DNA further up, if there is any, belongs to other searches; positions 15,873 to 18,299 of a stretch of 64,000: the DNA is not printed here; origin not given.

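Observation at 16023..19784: IS-flanked, AT-rich cluster of nuclease-like genes: NERD/SEC-C giant, PD-(D/E)xK-like protein, and an IS-disrupted HNH-like gene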

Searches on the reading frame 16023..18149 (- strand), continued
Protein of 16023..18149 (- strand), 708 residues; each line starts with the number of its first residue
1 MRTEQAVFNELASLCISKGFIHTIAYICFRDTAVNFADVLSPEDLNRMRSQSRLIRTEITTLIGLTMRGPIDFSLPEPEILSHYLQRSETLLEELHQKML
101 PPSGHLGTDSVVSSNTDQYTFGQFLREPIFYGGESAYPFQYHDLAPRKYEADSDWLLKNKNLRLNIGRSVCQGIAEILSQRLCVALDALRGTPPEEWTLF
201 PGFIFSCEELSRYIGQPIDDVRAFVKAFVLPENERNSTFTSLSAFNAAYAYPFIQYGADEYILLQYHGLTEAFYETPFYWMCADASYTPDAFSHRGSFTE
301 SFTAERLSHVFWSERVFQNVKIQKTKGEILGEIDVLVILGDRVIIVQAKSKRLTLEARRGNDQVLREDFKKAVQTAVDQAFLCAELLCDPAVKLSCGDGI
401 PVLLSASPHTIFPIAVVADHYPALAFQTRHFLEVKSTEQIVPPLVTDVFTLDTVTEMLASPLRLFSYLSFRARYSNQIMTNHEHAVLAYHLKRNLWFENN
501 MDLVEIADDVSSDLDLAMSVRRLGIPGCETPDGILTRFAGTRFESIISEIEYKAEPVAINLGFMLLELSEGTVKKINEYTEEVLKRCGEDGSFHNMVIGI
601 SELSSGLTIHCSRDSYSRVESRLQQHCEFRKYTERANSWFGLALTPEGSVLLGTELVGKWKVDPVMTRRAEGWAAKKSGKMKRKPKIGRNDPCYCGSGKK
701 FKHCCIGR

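Call 36: search_protein_families(library=pfam, alignment_id=A3, max_evalue=0.00001)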
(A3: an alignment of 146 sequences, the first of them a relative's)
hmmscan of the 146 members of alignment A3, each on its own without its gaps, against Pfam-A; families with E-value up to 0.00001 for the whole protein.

A. member 1, L004:8532-9614:+ (360 aa): 3 families
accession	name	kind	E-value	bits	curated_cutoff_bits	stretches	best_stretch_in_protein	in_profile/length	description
PF03235.19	GmrSD_N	-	3.3e-20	73.5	33.2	1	34-154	13-198/199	GmrSD restriction endonuclease, N-terminal domain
PF01844.29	HNH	-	2e-14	53.9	21.4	1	315-359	1-46/47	HNH endonuclease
PF14279.12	HNH_5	-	1.1e-07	32.1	27.5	1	315-358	1-44/56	HNH endonuclease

B. families by the number of members that match (of 146 scanned): 119 families (the first 25 are shown)
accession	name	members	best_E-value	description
PF00589.27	Phage_integrase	4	9.6e-42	Phage integrase family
PF13508.13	Acetyltransf_7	3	1.3e-09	Acetyltransferase (GNAT) domain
PF00583.31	Acetyltransf_1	3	4.6e-08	Acetyltransferase (GNAT) family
PF13166.12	AAA_13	2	5.6e-140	AAA domain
PF02463.25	SMC_N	2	2.7e-62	RecF/RecN/SMC N terminal domain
PF07804.18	HipA_C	2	3.8e-48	HipA-like C-terminal domain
PF13657.11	Couple_hipA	2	3.2e-21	HipA N-terminal domain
PF02661.23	Fic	2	5.8e-18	Fic/DOC family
PF13338.12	AbiEi_4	2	5e-16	Transcriptional regulator, AbiEi antitoxin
PF13245.12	AAA_19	2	2e-11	AAA domain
PF01966.28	HD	2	2e-07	HD domain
PF13337.12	BrxL_ATPase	1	1.5e-144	Lon-like protease BrxL-like, ATPase domain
PF13310.11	Virulence_RhuM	1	4.5e-114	Virulence protein RhuM family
PF00368.23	HMG-CoA_red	1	1.1e-113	Hydroxymethylglutaryl-coenzyme A reductase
PF08751.17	TrwC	1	7.4e-72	TrwC relaxase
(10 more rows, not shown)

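Call 37: search_protein_families(library=padloc, alignment_id=A3, max_evalue=0.00001)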
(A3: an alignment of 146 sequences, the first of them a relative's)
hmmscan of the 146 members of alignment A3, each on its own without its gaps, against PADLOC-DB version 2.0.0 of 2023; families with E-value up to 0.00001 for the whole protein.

A. member 1, L004:8532-9614:+ (360 aa): 3 families
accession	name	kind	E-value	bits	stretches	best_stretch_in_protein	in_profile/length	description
PDLC03418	REase_II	-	2.6e-129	429.6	1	1-360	1-372/372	Type II restriction enzyme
PDLC03877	NsnA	-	1.1e-25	88.8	1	3-160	46-206/385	-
PDLC04027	PD-T4-2_A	-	2.4e-11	41.3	1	29-93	49-114/363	-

B. families by the number of members that match (of 146 scanned): 202 families (the first 25 are shown)
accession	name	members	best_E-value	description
PDLC02265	AbiEi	3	1.2e-88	AbiEi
PDLC02283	AbiEi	3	1.1e-85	AbiEi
PDLC02267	AbiEi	3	1.2e-79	AbiEi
PDLC02225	AbiEi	3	2.7e-66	AbiEi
PDLC04135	mad3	3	4.7e-50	mads_3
PDLC02239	AbiEi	3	1.3e-35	AbiEi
PDLC02276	AbiEi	3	2.2e-34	AbiEi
PDLC03859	LmuB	3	7.5e-30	-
PDLC02275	AbiEi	3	2.5e-29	AbiEi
PDLC02245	AbiEi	3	9.8e-28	AbiEi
PDLC02269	AbiEi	3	4.4e-26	AbiEi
PDLC02270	AbiEi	3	2.4e-24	AbiEi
PDLC02254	AbiEi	3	4.8e-22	AbiEi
PDLC02226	AbiEi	3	5.8e-09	AbiEi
PDLC04894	PDC-S06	2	2.2e-138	-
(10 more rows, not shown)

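Call 44: search_protein_families(library=pfam, proteins=[L001:4511-5338:-, L001:6564-8561:+, L001:12263-13003:+, L001:3044-4222:+, L001:13926-14624:+, P0072], max_evalue=0.1)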
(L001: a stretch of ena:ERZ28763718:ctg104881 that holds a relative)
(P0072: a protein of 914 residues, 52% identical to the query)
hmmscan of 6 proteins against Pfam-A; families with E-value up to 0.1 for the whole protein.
L001:4511-5338:- (275 aa): 0 families

L001:6564-8561:+ (665 aa): 1 family
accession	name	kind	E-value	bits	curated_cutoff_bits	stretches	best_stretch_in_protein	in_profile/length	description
PF03167.25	UDG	-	3.2e-08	34.2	24.3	1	33-185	3-126/141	Uracil DNA glycosylase superfamily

L001:12263-13003:+ (246 aa): 2 families
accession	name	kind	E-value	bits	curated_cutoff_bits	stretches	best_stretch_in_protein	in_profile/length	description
PF25164.1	CoiA_N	-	1.2e-07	31.6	26.3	1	21-49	20-48/50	Competence protein CoiA, N-terminal domain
PF06054.18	CoiA_nuc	-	0.062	13.9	20.3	1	91-125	41-82/158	Competence protein CoiA, nuclease-like domain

L001:3044-4222:+ (392 aa): 0 families

L001:13926-14624:+ (232 aa): 2 families
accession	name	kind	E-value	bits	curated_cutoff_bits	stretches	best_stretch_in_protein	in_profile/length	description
PF02899.23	Phage_int_SAM_1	-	2.3e-06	28.2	22.3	1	38-115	2-80/83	Phage integrase, N-terminal SAM-like domain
PF13495.12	Phage_int_SAM_4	-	0.015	16.1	27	1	39-115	4-79/85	Phage integrase, N-terminal SAM-like domain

P0072 (914 aa): 3 families
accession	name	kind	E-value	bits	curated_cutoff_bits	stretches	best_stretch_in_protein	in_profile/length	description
PF14279.12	HNH_5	-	8.7e-13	48.4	27.5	1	4-56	1-55/56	HNH endonuclease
PF02810.21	SEC-C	-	1.5e-08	34.7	20.4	1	895-912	1-18/19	SEC-C motif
PF08378.17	NERD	-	0.00054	20.9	22.1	1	505-595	5-93/111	Nuclease-related domain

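Call 45: search_solved_structures(query=A1, max_evalue=1, show_alignments=2)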
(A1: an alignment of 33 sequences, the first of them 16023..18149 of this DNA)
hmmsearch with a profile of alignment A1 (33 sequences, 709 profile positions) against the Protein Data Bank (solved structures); distinct sequences matched with E-value up to 1: 8.
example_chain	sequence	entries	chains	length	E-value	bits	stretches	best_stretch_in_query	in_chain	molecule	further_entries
9l6b_C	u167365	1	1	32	4.2e-07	31.9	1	684-707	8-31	UPF0225 protein YchJ -C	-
1tf2_A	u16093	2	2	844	5.2e-06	28.3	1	675-707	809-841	Preprotein translocase secA subunit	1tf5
3iqy_A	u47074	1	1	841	5.2e-06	28.3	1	675-707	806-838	Protein translocase subunit secA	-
1ozb_I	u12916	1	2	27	6.2e-06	28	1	687-706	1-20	Preprotein translocase secA subunit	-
1sx0_A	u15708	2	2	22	6.9e-06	27.9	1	687-705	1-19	SecA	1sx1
1tm6_A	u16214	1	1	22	6.4e-05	24.7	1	689-706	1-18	Preprotein translocase secA subunit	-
2i9w_A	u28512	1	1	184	0.0066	18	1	681-706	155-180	Hypothetical protein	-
2o1c_A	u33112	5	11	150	0.047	15.2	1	593-681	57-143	dATP pyrophosphohydrolase | Dihydroneopterin triphosphate diphosphatase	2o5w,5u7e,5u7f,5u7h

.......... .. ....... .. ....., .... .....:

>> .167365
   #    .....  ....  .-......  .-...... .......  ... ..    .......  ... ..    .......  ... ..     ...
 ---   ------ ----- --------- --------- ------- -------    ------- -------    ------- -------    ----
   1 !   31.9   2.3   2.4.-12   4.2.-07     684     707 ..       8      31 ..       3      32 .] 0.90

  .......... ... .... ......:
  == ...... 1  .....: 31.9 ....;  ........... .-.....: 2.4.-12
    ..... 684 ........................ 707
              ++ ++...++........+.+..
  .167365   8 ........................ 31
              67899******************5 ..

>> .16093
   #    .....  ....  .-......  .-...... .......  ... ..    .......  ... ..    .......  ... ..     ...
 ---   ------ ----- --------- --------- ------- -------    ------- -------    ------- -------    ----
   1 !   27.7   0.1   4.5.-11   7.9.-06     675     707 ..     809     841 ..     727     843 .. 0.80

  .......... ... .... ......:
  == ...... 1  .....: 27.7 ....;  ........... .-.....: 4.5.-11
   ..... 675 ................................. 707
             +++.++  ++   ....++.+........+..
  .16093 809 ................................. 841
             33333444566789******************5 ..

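Call 46: find_homologous_proteins(query=L001:4511-5338:-)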
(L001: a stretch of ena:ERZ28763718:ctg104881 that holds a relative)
Query L001:4511-5338:- (275 aa): 15 proteins with E <= 0.001 among 895 candidates.
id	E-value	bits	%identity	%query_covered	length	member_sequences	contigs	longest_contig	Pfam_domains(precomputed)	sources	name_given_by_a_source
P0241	7.3e-190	647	100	100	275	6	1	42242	-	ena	-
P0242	4.7e-158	543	82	100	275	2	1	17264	-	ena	-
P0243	1.7e-123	430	67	97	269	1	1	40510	-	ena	-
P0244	1.0e-118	414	68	95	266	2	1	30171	-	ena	-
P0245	4.7e-114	399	61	99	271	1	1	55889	-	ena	-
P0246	8.8e-113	394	61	97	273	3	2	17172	-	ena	-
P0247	2.8e-110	386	63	94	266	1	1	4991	-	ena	-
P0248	1.4e-86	308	62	76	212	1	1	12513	-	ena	-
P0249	3.8e-84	300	56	80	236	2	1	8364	-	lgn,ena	-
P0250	3.2e-78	281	56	85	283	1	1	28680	-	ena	-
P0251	3.9e-69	251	47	88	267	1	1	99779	-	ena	-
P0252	1.4e-59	220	49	75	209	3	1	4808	-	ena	-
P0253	3.3e-59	219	60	59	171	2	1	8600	-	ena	-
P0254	9.4e-58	214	52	70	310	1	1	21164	-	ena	-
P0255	5.1e-43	165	50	56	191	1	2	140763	-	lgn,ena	-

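Call 49: find_encoding_contigs(protein=P0243, flank=8000, max_places=2)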
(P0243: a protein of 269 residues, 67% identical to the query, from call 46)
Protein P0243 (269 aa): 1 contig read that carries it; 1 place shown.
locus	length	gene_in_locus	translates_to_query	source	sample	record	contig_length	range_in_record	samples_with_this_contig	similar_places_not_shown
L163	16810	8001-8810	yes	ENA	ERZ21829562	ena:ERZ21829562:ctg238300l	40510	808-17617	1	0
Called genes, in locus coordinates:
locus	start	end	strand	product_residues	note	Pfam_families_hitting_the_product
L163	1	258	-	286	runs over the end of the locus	-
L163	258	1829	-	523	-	PF13175:AAA_15, PF13304:AAA_21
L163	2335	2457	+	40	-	-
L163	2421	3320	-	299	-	PF13276:HTH_21, PF00665:rve, PF13683:rve_3 (weak)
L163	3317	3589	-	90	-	PF01527:HTH_Tnp_1 (weak)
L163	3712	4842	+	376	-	PF13356:Arm-DNA-bind_3, PF14659:Phage_int_SAM_3, PF22022:Phage_int_M (weak), PF00589:Phage_integrase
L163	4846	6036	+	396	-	PF22022:Phage_int_M (weak), PF00589:Phage_integrase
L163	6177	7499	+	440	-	PF05598:DUF772, PF01609:DDE_Tnp_1, PF13751:DDE_Tnp_1_6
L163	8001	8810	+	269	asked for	-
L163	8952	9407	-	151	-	-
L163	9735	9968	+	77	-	PF13751:DDE_Tnp_1_6 (weak)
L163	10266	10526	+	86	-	PF02604:PhdYeFM_antitox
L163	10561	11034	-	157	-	-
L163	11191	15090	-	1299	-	PF03160:Calx-beta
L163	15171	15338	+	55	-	-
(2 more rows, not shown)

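Call 50: find_encoding_contigs(protein=P0245, flank=8000, max_places=2)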
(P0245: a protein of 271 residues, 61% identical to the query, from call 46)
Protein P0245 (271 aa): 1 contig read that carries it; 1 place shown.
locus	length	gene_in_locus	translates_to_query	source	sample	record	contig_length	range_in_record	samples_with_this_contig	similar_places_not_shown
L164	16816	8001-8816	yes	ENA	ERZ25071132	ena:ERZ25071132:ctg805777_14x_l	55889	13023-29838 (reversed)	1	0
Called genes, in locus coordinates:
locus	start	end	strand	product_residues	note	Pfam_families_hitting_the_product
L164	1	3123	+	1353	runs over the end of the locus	PF07669:Eco57I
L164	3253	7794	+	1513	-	-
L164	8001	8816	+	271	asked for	-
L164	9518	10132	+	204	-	-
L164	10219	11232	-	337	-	PF05685:Uma2 (faint)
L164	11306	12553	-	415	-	PF00108:Thiolase_N, PF02803:Thiolase_C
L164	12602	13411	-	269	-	PF03807:F420_oxidored, PF14748:P5CR_dimer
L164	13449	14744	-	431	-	PF00375:SDF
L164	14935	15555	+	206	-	PF04264:YceI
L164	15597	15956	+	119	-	-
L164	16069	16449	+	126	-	-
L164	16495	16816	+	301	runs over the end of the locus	PF13145:Rotamase_2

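Call 51: predict_structure(alignment_id=A1)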
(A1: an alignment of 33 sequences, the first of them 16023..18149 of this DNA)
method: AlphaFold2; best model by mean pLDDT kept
length: 708 residues; sequences in the alignment: 33
mean_pLDDT: 79.1   pTM: 0.81
mean pLDDT of the five models: 79.1, 76.2, 75.3, 68.7, 67.1
residues with pLDDT >= 90: 222; 70-90: 320; 50-70: 98; < 50: 68
segments of 3 or more residues with pLDDT < 50: 37-40, 45-53, 103-134, 677-687, 701-704, 706-708
pLDDT, mean of each block of 10 residues (from residue 1): 77 82 83 52 47 58 79 84 83 69 39 36 43 60 91 95 93 90 85 81 95 96 93 66 63 90 84 87 90 89 95 94 86 95 88 62 70 84 92 90 88 86 61 74 88 91 92 80 82 73 75 77 76 79 87 88 86 88 92 88 83 90 90 90 92 90 85 55 45 54 46
secondary structure, 60 per line:
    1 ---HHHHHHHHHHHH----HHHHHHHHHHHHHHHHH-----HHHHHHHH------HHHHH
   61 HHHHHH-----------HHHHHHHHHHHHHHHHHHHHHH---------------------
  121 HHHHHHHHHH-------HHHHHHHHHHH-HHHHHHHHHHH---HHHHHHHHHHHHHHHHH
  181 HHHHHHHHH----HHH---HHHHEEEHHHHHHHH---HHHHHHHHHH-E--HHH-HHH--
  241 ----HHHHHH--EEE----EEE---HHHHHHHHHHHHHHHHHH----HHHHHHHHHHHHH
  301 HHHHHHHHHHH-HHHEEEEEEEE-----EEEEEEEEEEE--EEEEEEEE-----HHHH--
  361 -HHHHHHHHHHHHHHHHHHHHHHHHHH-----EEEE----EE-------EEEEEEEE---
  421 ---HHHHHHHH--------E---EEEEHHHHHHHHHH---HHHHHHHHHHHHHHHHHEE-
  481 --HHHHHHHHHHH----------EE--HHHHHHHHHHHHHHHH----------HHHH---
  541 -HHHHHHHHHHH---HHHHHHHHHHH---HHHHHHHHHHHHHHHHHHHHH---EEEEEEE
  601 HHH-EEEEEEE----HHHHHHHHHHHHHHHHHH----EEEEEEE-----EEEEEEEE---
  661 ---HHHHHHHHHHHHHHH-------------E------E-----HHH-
elements in order (helices of 4 or more, strands of 3 or more residues): H4-15 H20-36 H42-49 H56-66 H78-99 H121-130 H138-148 H150-160 H164-189 H200-203 E204-206 H207-214 H218-227 H245-250 E253-255 E260-262 H266-283 H288-311 E316-323 E329-339 E342-349 H355-358 H362-387 E393-396 E410-417 H424-431 E444-447 H448-457 H461-477 H483-493 H508-523 H534-537 H542-552 H556-566 H570-590 E594-600 E605-611 H616-633 E638-644 E650-657 H664-678

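Call 59: find_related_loci(query=A1, collection=viral_contigs, flank=6000)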
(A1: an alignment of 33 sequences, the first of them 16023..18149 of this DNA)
Query A1 (708 aa) in viral_contigs; peptide patterns used: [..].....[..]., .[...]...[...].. (x = any residue, [..] = any of these).
108 stretches matched a pattern; 6 encode a relative of the query (tblastn E <= 1e-3); 6 distinct loci.
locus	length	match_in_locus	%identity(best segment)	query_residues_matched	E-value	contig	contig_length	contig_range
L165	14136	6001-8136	42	2-707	0e+0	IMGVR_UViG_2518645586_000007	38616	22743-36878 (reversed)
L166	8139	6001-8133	41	2-706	0e+0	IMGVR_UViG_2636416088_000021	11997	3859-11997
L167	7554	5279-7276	41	2-670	5e-172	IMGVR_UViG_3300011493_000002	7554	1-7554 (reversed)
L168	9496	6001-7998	41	2-670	1e-171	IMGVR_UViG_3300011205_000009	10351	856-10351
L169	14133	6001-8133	37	2-706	1e-146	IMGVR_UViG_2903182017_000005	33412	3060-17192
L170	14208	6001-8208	37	1-708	3e-149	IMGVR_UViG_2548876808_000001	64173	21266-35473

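Call 72: search_protein_families(library=padloc, proteins=[L001:6564-8561:+, L001:4511-5338:-, L001:12263-13003:+, L001:3044-4222:+, L001:2201-2914:+, P0072], max_evalue=0.01)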
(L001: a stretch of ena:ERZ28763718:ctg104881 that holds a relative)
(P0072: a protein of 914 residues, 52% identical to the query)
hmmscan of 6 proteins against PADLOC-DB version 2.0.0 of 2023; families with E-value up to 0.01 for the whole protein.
L001:6564-8561:+ (665 aa): 0 families

L001:4511-5338:- (275 aa): 0 families

L001:12263-13003:+ (246 aa): 0 families

L001:3044-4222:+ (392 aa): 0 families

L001:2201-2914:+ (237 aa): 1 family
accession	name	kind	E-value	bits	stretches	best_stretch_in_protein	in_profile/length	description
PDLC04592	PDC-M34B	-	0.01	13.6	0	36-102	111-176/192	-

P0072 (914 aa): 4 families
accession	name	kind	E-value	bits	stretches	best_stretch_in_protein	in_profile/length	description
PDLC04917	PDC-S12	-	3.9e-07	28.2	1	888-913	193-218/218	-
PDLC00833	E1-E2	-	7.4e-05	20.3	1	890-913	169-192/222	E1-E2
PDLC00872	E2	-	0.00097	16.7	1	889-913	164-188/216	E2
PDLC00865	E2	-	0.0038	14.7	1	891-913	168-190/219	E2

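Call 76: search_dna_similar(query=window:16023-18149:-, collection=plasmids, mode=protein, max_rows=25)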
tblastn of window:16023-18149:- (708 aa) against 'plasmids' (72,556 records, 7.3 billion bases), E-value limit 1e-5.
Records with a match: 34; places in all: 34; records where one place covers at least 80% of the query: 30.
Best place of each record, by identity: <60% 34.
By first word of the organism name: Agrobacterium 19; Halobaculum 2; Diaphorobacter 1; Azonexus 1; Pontibacter 1; Sphingomonas 1; Rippkaea 1; Rhizobium 1; Shewanella 1; Bradyrhizobium 1; and 5 more.
By predicted mobility (MOB-suite, as given by PLSDB): conjugative 22; non-mobilizable 10; mobilizable 2.
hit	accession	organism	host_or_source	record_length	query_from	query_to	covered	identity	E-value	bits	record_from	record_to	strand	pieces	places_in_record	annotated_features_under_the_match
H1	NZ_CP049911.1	Diaphorobacter sp. HDW4A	Hydrophilus acuminatus,single bacterial ...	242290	1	707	100%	43.7%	0e+0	617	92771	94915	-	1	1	SEC-C metal-binding domain-containing protein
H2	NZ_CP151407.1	Azonexus hydrophilus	metagenomic assembly,groundwater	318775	1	708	100%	43.1%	0e+0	595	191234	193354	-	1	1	SEC-C metal-binding domain-containing protein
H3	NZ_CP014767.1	Pontibacter akesuensis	mixed culture,desert soil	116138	2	707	100%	41.7%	2e-180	578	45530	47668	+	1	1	NERD domain-containing protein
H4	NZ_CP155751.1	Sphingomonas parapaucimobilis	Chinese cabbage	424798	2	706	100%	40.7%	9e-157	509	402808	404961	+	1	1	SEC-C metal-binding domain-containing protein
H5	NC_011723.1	Rippkaea orientalis PCC 8801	-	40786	2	647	91%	42.9%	5e-153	559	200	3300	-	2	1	nuclease-related domain-containing protein | transposase family protein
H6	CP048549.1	Agrobacterium tumefaciens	walnut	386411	2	708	100%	38.8%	1e-152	498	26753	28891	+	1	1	prepilin peptidase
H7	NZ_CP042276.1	Agrobacterium tumefaciens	Juglans regia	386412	2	708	100%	38.8%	1e-152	498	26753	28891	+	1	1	SEC-C domain-containing protein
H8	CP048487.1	Agrobacterium tumefaciens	walnut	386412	2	708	100%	38.8%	1e-152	498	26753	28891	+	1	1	prepilin peptidase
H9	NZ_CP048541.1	Agrobacterium tumefaciens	walnut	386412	2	708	100%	38.8%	1e-152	498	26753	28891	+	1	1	SEC-C domain-containing protein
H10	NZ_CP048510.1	Agrobacterium tumefaciens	walnut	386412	2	708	100%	38.8%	1e-152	498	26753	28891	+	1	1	SEC-C domain-containing protein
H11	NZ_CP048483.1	Agrobacterium tumefaciens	walnut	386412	2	708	100%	38.8%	1e-152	498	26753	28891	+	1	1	SEC-C domain-containing protein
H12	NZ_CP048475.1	Agrobacterium tumefaciens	walnut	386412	2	708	100%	38.8%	1e-152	498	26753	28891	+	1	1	SEC-C domain-containing protein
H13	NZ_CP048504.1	Agrobacterium tumefaciens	walnut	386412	2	708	100%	38.8%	1e-152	498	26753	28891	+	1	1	SEC-C domain-containing protein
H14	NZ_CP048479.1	Agrobacterium tumefaciens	walnut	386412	2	708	100%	38.8%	1e-152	498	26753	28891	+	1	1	SEC-C domain-containing protein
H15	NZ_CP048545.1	Agrobacterium tumefaciens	walnut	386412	2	708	100%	38.8%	1e-152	498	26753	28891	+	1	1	SEC-C domain-containing protein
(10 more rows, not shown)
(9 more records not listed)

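Call 77: search_dna_similar(query=window:16023-18149:-, collection=phages, mode=protein, max_rows=15)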
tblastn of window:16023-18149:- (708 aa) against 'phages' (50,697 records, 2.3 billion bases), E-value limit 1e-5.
No match.
